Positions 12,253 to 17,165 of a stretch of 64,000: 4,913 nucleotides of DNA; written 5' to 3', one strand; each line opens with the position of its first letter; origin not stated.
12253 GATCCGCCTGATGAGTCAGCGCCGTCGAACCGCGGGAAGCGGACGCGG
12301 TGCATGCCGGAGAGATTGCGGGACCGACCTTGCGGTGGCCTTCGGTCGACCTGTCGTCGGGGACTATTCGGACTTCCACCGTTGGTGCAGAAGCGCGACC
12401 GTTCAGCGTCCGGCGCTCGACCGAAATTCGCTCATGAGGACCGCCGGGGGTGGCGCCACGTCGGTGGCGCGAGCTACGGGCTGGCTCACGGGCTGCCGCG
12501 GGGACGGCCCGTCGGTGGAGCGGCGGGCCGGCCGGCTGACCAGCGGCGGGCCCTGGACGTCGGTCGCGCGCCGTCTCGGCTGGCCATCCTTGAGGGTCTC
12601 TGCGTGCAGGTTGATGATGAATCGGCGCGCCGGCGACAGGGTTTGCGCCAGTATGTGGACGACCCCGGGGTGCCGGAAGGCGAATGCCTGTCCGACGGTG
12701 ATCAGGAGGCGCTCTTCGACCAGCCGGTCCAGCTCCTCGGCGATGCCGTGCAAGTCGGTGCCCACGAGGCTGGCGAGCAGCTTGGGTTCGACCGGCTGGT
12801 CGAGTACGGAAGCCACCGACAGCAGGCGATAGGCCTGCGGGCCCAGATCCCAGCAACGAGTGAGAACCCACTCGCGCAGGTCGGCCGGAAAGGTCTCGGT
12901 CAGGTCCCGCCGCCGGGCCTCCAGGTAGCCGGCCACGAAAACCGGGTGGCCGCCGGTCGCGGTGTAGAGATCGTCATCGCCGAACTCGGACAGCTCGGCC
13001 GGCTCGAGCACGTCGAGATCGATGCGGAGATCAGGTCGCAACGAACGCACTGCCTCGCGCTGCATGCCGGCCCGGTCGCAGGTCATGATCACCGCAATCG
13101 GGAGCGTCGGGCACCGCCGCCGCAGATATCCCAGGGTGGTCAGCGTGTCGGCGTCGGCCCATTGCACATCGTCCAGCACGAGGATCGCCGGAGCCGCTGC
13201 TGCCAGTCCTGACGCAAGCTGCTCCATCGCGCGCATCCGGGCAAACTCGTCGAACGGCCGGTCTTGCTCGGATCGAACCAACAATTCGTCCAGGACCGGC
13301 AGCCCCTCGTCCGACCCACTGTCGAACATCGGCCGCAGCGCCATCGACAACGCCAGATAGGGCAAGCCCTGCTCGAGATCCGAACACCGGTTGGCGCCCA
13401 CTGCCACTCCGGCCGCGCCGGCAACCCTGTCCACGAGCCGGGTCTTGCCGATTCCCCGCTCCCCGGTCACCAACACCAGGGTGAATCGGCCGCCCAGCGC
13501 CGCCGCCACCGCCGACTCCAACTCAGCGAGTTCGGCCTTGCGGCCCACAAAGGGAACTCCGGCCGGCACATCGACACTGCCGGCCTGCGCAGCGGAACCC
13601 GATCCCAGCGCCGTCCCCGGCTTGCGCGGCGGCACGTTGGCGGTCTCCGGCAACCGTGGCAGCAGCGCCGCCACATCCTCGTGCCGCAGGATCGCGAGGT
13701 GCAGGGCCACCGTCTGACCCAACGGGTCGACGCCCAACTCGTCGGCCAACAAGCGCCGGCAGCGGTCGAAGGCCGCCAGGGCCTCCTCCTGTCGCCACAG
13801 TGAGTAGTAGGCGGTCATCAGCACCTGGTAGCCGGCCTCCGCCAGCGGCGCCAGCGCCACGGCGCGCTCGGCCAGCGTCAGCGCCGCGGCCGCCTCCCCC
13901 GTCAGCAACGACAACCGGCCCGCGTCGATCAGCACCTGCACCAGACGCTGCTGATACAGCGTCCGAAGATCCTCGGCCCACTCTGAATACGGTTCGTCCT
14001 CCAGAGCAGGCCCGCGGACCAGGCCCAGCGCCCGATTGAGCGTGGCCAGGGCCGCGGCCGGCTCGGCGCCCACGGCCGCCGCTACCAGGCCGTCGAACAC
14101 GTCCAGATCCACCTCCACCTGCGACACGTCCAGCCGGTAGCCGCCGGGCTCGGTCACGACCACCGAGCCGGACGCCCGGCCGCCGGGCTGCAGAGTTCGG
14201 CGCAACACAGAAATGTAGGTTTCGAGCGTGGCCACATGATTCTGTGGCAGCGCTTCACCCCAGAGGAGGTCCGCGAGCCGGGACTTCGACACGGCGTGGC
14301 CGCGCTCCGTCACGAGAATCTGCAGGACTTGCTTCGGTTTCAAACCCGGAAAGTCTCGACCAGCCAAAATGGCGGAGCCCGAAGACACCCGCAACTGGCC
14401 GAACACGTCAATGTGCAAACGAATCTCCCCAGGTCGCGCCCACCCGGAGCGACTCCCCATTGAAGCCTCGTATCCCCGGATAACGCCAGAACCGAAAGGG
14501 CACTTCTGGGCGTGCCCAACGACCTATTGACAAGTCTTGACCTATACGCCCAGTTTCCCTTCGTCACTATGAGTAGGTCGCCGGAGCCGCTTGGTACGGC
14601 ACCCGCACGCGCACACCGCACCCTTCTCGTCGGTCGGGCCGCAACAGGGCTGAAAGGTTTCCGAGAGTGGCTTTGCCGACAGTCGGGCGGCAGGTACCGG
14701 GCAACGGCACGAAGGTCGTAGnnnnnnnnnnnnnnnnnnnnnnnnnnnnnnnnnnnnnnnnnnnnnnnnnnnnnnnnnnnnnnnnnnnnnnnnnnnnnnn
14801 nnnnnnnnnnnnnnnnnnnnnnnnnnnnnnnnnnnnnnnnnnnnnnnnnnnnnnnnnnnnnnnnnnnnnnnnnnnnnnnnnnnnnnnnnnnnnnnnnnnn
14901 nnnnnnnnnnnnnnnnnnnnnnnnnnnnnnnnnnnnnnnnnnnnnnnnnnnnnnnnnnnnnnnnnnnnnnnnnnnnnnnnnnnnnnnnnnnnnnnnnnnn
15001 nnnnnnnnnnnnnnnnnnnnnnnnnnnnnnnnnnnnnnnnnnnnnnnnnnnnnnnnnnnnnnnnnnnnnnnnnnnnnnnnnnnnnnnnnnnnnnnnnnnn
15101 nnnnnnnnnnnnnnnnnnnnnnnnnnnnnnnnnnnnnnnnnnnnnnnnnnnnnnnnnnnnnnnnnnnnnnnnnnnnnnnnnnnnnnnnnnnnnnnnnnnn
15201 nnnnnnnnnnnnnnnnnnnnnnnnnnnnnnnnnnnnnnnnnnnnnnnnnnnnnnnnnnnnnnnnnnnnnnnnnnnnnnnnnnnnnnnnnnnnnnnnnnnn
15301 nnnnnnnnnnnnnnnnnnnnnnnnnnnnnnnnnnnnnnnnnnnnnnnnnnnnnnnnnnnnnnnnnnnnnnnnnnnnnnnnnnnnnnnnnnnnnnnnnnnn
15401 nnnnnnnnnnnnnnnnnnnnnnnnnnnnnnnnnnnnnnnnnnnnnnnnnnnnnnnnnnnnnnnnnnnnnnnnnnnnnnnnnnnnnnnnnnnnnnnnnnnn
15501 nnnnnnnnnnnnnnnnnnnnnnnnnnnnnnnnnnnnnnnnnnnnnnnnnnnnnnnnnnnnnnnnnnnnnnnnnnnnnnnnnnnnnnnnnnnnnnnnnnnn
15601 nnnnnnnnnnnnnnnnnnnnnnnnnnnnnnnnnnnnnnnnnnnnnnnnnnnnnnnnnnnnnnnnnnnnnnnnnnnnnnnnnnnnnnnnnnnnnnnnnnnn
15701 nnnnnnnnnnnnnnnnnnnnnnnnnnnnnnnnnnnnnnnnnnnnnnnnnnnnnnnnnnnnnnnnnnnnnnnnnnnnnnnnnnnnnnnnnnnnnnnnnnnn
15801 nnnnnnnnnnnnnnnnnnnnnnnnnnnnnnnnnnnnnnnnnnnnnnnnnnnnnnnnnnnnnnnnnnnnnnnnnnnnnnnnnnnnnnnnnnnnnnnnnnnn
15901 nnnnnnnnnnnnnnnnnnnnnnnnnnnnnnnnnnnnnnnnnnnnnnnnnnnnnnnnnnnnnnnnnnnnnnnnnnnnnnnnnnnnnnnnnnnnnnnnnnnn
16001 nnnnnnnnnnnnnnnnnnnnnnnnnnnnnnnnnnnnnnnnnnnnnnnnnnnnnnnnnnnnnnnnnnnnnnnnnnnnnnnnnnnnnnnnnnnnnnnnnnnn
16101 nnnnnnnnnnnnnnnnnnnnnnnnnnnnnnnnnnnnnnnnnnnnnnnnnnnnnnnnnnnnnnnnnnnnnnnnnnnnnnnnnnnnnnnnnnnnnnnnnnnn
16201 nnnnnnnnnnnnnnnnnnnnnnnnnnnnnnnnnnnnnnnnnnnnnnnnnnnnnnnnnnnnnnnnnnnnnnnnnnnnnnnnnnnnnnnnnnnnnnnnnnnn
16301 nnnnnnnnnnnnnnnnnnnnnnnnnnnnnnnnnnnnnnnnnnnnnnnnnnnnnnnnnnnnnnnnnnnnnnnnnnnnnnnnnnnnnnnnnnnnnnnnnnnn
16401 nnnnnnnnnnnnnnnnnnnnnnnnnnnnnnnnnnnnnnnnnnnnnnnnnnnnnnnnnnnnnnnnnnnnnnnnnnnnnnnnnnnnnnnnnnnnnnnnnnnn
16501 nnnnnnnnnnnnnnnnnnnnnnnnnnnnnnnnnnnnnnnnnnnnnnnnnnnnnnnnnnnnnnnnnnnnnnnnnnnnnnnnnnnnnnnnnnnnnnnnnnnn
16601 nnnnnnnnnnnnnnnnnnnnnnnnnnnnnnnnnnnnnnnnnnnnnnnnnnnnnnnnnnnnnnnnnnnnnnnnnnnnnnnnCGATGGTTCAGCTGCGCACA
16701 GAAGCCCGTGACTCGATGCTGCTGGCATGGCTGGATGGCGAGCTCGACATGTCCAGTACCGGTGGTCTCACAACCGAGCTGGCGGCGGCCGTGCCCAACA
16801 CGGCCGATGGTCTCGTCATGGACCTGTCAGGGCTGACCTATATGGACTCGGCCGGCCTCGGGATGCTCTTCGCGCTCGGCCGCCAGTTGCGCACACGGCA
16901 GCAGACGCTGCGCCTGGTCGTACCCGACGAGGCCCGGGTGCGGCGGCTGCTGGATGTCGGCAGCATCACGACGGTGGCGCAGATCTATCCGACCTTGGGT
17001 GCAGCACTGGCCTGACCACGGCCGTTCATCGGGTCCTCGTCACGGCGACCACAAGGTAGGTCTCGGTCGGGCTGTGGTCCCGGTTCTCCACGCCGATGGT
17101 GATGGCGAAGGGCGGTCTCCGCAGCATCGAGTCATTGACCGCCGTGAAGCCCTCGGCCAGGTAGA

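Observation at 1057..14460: SARP-headed cluster in which every structural product is extracytoplasmic and two are oxidase/peroxidase-like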

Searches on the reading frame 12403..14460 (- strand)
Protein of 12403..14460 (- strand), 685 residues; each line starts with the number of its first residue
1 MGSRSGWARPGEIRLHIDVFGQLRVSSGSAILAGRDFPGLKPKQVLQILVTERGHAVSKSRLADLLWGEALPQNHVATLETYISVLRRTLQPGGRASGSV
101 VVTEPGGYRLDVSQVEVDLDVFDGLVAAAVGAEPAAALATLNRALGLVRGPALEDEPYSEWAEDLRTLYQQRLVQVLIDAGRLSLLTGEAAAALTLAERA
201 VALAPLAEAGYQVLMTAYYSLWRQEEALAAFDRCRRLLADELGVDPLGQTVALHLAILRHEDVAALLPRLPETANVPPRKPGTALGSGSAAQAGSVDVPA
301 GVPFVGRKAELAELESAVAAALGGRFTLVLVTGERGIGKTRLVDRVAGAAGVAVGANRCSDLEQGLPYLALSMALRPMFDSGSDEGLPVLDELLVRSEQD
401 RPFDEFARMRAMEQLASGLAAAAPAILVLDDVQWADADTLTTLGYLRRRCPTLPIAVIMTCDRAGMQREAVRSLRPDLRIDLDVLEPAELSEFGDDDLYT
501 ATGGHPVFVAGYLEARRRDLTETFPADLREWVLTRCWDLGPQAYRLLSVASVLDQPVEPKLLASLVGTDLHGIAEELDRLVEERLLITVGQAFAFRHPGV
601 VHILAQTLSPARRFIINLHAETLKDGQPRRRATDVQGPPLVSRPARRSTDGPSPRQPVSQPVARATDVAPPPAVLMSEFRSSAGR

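Call 5: search_protein_families(library=pfam, proteins=[window:12403-14460:-], max_evalue=0.01)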
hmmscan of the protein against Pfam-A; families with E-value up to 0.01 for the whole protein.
window:12403-14460:- (685 aa): 4 families
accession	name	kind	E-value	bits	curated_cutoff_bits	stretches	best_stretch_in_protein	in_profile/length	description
PF03704.23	BTAD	-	9.6e-25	88.1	22.1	1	117-258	1-146/146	Bacterial transcriptional activator domain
PF13191.12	AAA_16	-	1.1e-21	78.5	32.6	1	303-457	1-166/167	AAA ATPase domain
PF00486.34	Trans_reg_C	-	2e-08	34.6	26.2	1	44-110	12-77/77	Transcriptional regulatory protein, C terminal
PF13401.12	AAA_22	-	2.1e-05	25.3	27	1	328-448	7-109/130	AAA domain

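Call 6: search_protein_families(library=ncbifam, proteins=[window:12403-14460:-], max_evalue=0.01)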
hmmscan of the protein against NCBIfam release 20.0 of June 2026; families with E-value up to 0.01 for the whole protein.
window:12403-14460:- (685 aa): 4 families
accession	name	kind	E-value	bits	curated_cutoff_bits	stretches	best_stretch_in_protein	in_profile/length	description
NF053617.1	SARPRegAfsRStmc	equivalog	1.1e-31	109.7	1430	1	13-350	27-344/986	SARP-family global regulator AfsR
NF041231.1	BagI_FevR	exception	1.2e-17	64.2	500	1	38-282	11-257/315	AfsR/SARP family transcriptional regulator BagI/FevR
TIGR03903.1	TOMM_kin_cyc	equivalog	1.2e-14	53.2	705.75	2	294-346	473-525/1267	TOMM system kinase/cyclase fusion protein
TIGR02154.1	PhoB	equivalog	0.0026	17.1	296.2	0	44-111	161-226/226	phosphate regulon transcriptional regulator PhoB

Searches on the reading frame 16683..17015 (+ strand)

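Call 40: search_protein_families(library=pfam, proteins=[window:16683-17015:+], max_evalue=0.001)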
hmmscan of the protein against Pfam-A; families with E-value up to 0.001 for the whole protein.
window:16683-17015:+ (110 aa): 2 families
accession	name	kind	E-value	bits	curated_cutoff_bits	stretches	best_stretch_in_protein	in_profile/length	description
PF13466.11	STAS_2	-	2.1e-13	50.7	29.2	1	17-93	3-77/80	STAS domain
PF01740.26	STAS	-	4.2e-13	49.4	22.6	1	5-108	3-106/106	STAS domain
